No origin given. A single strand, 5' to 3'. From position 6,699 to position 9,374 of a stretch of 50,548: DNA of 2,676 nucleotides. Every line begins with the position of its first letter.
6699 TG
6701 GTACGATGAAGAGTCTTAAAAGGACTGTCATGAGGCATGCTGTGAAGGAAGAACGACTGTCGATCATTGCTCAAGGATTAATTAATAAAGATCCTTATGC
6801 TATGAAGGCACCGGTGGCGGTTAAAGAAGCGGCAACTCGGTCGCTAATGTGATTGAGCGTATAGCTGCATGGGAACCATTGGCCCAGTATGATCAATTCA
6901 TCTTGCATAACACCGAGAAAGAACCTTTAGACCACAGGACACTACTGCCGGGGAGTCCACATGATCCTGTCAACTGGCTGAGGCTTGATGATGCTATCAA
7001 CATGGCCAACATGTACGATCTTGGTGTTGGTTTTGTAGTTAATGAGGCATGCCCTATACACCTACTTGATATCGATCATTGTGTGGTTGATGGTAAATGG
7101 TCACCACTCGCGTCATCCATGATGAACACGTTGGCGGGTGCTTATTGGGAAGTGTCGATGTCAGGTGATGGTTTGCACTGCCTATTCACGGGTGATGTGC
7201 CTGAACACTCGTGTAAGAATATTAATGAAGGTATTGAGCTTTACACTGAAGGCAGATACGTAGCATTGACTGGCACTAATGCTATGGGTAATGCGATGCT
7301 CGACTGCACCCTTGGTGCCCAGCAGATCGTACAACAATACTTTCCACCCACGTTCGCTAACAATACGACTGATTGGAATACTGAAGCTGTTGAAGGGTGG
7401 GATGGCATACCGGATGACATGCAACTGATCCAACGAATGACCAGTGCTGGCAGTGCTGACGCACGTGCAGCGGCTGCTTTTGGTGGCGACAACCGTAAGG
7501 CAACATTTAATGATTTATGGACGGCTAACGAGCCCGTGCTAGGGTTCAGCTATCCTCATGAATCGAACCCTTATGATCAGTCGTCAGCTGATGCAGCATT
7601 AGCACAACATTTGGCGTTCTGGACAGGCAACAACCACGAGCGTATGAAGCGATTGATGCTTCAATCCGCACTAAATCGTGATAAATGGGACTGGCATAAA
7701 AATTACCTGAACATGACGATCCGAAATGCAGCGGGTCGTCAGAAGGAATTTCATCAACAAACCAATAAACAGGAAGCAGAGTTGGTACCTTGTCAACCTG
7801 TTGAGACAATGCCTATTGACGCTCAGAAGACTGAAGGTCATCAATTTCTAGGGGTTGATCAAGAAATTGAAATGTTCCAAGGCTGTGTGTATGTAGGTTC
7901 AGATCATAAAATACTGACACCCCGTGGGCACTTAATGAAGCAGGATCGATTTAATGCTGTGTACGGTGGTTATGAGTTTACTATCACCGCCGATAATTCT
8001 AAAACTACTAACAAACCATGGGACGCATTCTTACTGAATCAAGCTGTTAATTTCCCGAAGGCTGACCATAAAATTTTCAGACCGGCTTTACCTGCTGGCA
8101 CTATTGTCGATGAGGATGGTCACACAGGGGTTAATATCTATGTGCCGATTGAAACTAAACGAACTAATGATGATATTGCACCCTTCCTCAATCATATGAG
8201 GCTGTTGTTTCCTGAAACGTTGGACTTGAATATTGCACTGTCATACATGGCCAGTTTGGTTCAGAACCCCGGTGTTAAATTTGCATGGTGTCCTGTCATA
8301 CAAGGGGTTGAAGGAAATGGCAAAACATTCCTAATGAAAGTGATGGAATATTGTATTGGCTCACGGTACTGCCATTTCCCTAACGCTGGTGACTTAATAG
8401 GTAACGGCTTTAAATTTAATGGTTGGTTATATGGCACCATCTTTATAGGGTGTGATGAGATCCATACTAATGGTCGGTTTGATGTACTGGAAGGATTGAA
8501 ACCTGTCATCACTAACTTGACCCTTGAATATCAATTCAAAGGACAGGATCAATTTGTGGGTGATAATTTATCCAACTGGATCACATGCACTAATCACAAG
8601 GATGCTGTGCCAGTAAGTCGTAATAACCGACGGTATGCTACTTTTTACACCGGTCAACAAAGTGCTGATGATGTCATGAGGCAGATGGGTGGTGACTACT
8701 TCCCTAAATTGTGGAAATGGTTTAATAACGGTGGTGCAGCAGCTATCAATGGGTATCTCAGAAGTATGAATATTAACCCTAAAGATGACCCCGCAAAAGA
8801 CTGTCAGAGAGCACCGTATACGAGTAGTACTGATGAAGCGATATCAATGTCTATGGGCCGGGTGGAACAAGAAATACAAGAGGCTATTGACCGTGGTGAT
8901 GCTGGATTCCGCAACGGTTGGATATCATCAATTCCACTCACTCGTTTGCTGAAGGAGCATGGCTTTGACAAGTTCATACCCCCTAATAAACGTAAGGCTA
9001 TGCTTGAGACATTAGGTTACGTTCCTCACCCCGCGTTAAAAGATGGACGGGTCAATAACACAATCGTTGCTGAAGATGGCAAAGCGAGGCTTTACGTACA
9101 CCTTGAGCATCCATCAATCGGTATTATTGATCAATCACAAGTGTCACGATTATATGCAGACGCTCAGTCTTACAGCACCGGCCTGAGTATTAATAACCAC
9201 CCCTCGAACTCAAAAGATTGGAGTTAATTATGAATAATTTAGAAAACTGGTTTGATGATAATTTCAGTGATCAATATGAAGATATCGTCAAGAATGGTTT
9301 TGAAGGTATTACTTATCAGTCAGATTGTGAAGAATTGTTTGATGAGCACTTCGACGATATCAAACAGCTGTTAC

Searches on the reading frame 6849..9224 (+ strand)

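Call 23: search_protein_families(library=phrogs, proteins=[window:6849-9224:+], max_evalue=0.00001)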
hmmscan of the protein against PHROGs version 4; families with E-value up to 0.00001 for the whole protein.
window:6849-9224:+ (792 aa): 8 families
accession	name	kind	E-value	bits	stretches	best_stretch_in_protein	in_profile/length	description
phrog_1829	-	DNA, RNA and nucleotide metabolism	2.8e-120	403.8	1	9-752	8-753/772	DNA primase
phrog_35045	-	DNA, RNA and nucleotide metabolism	2.6e-50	172.5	1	38-295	51-314/826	DNA primase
phrog_13901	-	DNA, RNA and nucleotide metabolism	2.3e-46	159.5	1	22-304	35-301/341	DNA primase/helicase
phrog_1156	-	DNA, RNA and nucleotide metabolism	2e-23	83.9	1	446-701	525-777/855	DNA primase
phrog_9765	-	DNA, RNA and nucleotide metabolism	1.5e-18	67.2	1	380-609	523-755/939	DNA primase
phrog_3022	-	DNA, RNA and nucleotide metabolism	4.5e-18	66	1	23-311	34-314/788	DNA primase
phrog_8643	-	DNA, RNA and nucleotide metabolism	1.9e-12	48.3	1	14-144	44-170/179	DNA polymerase/primase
phrog_24712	-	unknown function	2.6e-07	29.9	1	464-597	458-591/801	-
